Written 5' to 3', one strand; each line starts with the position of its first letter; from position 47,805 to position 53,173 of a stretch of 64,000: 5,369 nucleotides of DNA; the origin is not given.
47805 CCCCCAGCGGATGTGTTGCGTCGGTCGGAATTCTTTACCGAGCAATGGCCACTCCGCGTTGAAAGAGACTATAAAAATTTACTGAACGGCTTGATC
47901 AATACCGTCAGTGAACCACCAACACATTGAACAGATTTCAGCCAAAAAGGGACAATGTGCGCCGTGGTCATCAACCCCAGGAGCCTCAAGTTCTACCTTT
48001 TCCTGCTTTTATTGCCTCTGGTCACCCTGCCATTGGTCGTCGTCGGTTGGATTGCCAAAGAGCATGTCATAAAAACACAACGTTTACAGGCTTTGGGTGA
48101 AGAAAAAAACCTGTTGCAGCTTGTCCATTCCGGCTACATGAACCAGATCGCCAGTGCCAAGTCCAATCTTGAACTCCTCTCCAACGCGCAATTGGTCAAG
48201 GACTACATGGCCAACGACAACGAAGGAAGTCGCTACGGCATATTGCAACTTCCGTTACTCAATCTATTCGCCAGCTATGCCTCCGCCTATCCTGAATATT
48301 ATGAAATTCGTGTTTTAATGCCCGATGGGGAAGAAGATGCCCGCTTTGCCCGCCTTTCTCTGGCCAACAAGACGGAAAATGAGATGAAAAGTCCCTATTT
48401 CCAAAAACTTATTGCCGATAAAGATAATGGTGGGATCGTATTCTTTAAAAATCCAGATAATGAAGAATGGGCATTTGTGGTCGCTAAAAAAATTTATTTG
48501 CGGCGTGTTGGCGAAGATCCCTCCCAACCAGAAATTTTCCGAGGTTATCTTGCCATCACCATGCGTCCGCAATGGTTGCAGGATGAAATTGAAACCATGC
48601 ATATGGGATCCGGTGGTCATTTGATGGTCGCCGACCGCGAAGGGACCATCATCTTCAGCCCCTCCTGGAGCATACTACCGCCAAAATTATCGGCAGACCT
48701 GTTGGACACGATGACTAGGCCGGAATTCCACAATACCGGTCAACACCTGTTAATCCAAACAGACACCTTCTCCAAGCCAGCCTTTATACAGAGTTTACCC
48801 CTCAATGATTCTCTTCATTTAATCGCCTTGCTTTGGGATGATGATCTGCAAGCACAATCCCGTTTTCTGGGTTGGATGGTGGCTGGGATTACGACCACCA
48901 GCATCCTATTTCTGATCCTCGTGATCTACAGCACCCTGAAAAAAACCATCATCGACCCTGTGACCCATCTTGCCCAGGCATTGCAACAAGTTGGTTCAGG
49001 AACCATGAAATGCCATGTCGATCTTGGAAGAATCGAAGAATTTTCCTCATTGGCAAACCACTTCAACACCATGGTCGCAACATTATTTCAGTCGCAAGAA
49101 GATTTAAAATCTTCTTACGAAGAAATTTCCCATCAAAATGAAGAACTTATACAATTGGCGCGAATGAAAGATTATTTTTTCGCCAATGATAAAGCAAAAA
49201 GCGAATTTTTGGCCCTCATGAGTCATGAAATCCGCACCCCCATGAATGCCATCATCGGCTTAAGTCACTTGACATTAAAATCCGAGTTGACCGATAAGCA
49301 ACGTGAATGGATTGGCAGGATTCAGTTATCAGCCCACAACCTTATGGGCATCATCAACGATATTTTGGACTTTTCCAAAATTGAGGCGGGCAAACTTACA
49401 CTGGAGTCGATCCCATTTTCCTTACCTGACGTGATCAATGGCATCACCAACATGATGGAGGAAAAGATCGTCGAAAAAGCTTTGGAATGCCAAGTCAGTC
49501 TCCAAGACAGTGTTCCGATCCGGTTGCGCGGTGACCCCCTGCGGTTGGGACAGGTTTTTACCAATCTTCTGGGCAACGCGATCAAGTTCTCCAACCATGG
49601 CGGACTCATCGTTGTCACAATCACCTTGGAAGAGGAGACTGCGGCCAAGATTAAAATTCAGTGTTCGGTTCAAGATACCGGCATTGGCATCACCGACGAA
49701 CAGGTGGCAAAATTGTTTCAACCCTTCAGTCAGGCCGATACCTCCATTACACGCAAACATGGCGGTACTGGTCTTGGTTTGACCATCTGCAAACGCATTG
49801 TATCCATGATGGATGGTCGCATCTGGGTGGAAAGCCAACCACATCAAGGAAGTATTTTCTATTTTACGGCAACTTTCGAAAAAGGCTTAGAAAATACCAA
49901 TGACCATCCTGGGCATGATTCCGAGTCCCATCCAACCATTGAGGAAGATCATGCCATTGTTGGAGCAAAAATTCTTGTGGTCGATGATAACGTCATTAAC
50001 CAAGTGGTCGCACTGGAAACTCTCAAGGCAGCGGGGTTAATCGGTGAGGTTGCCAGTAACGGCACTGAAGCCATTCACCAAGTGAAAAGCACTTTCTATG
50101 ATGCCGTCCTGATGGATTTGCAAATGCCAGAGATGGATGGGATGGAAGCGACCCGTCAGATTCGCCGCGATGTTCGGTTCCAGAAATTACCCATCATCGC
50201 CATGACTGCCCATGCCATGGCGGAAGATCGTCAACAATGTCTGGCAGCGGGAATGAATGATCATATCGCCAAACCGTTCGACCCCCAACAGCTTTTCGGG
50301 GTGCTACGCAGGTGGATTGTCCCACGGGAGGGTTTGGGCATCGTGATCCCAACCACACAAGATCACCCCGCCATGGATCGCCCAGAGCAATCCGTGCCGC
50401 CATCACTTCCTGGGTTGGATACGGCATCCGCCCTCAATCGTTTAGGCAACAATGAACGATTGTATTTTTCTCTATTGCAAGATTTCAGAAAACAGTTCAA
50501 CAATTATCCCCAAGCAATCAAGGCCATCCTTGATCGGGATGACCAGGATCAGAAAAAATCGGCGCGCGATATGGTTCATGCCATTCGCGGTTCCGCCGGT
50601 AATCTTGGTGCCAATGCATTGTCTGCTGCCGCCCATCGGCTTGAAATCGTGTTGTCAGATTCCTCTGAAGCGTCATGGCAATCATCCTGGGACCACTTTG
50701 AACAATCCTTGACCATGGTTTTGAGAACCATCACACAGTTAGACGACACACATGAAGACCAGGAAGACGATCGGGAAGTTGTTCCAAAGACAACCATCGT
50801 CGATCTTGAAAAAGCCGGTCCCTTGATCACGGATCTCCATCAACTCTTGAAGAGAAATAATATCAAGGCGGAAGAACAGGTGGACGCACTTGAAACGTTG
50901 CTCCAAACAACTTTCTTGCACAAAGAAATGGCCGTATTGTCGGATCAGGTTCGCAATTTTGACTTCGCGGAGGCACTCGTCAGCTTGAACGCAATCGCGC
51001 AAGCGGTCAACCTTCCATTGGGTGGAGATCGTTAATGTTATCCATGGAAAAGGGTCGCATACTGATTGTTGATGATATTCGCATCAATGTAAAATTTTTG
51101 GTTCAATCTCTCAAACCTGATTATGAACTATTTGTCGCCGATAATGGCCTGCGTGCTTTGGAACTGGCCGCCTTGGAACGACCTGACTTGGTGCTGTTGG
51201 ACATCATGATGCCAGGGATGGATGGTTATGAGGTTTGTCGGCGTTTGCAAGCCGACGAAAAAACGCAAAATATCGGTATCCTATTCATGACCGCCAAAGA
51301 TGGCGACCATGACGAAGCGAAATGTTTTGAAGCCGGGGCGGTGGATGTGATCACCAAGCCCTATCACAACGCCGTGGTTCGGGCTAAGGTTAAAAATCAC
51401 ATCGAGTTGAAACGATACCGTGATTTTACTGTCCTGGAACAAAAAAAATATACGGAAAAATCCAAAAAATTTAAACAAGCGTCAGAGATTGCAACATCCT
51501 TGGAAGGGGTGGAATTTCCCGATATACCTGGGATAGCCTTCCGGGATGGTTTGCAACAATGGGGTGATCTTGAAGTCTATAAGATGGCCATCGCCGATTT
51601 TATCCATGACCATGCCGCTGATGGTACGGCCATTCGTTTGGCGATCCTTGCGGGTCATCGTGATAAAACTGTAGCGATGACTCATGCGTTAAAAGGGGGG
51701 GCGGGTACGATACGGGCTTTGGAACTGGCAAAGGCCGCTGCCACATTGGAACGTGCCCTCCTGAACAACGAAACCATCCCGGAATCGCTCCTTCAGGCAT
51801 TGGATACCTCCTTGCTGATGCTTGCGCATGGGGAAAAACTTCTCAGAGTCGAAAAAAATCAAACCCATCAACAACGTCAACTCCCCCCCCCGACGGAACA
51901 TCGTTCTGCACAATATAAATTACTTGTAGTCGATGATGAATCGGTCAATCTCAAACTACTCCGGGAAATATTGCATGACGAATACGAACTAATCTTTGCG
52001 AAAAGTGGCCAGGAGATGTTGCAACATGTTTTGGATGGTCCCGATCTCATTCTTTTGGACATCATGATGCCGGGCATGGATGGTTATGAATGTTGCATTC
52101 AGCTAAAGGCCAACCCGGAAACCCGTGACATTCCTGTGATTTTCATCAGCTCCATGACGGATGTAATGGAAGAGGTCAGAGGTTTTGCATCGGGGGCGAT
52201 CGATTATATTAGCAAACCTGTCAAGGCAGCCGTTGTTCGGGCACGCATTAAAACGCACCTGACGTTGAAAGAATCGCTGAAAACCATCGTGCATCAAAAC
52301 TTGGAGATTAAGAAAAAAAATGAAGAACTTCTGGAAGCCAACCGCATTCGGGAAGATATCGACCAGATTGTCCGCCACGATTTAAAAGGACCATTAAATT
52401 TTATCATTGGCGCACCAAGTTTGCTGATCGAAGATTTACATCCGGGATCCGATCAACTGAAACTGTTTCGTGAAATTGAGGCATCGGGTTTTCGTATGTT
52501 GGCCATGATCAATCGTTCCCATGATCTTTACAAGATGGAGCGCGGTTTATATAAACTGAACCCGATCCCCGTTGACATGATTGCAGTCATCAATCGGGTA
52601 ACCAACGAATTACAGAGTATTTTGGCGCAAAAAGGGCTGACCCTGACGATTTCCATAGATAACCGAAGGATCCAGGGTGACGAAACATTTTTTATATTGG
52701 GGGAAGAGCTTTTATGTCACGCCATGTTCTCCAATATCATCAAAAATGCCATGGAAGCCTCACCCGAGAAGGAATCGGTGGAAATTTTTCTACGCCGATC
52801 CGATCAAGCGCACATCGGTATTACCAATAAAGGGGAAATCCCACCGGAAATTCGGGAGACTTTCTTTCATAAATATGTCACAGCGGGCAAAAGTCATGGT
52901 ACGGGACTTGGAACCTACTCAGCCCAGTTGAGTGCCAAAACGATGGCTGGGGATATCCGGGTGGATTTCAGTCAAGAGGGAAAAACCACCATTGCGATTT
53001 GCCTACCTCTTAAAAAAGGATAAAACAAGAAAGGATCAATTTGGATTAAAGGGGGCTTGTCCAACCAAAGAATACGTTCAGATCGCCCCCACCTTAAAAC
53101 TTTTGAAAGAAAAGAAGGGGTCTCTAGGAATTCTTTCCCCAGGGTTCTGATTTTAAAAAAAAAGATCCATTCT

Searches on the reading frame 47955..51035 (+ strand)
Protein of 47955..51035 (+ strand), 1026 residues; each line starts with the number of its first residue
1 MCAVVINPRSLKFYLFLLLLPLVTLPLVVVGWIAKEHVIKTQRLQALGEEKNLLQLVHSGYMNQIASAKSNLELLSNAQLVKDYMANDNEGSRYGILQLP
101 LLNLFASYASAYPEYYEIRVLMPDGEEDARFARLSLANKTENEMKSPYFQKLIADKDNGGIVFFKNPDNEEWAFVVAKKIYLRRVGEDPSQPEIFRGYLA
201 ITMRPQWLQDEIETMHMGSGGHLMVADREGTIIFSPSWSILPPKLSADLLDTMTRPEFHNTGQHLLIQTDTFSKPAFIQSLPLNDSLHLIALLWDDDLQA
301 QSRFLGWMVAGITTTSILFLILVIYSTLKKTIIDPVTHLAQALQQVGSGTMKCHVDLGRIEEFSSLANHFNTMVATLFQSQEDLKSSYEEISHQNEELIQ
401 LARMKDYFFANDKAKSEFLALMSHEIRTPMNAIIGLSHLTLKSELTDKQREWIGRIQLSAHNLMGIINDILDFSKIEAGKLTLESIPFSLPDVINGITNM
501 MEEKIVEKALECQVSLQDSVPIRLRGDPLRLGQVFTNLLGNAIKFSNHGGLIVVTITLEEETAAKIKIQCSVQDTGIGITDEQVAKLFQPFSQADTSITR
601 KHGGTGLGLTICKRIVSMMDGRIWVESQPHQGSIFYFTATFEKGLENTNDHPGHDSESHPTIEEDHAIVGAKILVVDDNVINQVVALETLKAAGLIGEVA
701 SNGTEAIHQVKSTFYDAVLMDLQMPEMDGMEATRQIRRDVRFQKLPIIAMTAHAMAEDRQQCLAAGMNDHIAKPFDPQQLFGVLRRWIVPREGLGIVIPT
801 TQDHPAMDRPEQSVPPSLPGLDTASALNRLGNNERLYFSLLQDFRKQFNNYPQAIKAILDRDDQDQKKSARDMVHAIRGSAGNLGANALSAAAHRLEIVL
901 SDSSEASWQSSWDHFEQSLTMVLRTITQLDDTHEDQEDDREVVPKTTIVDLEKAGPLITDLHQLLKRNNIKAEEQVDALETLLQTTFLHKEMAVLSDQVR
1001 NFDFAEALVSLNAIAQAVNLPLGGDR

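Call 31: search_protein_families(library=pfam, proteins=[window:47955-51035:+], max_evalue=0.00001)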
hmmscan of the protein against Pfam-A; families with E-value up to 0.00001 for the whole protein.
window:47955-51035:+ (1026 aa): 5 families
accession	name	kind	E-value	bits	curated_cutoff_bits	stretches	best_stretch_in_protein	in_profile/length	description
PF02518.31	HATPase_c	-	2.2e-30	105.8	26.4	1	526-639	1-107/111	Histidine kinase-, DNA gyrase B-, and HSP90-like ATPase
PF00072.30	Response_reg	-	5.6e-28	97.8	30.2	1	673-782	1-108/111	Response regulator receiver domain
PF00512.31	HisKA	-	6.7e-19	68.2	26.9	1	414-479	1-66/66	His Kinase A (phospho-acceptor) domain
PF02743.24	dCache_1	-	1.5e-15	57.8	45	1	63-258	24-192/240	Cache domain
PF01627.28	Hpt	-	1.3e-10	41.8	24.6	1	840-922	2-81/84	Hpt domain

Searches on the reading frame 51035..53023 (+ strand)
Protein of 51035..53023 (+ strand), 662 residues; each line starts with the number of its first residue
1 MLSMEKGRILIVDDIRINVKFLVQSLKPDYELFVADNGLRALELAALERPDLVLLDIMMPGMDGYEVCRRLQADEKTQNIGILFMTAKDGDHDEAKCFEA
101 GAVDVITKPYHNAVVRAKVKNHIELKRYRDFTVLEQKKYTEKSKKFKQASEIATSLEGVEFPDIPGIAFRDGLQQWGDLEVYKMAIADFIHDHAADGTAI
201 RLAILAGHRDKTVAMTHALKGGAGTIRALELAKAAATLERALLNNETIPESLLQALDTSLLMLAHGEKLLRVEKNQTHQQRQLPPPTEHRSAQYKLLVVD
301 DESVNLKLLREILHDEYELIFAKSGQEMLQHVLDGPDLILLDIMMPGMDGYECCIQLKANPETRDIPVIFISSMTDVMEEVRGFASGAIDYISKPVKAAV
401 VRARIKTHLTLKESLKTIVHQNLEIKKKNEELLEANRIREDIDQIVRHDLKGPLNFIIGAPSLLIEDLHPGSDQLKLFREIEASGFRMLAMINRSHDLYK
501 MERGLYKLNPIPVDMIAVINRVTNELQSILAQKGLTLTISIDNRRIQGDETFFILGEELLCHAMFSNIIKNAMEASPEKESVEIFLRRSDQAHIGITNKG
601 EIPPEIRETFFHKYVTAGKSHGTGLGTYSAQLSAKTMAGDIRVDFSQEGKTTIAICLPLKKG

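Call 31: search_protein_families(library=pfam, proteins=[window:51035-53023:+], max_evalue=0.00001)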
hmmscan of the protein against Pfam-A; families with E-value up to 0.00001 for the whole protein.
window:51035-53023:+ (662 aa): 4 families
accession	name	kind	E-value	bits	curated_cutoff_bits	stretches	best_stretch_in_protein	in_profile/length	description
PF00072.30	Response_reg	-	8.7e-49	164.8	30.2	2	9-119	1-110/111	Response regulator receiver domain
PF02518.31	HATPase_c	-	5.4e-13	49.8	26.4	1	558-660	3-110/111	Histidine kinase-, DNA gyrase B-, and HSP90-like ATPase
PF00512.31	HisKA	-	2.8e-07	30.9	26.9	1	446-504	9-66/66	His Kinase A (phospho-acceptor) domain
PF01627.28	Hpt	-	2.4e-06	28.1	24.6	1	187-260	4-78/84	Hpt domain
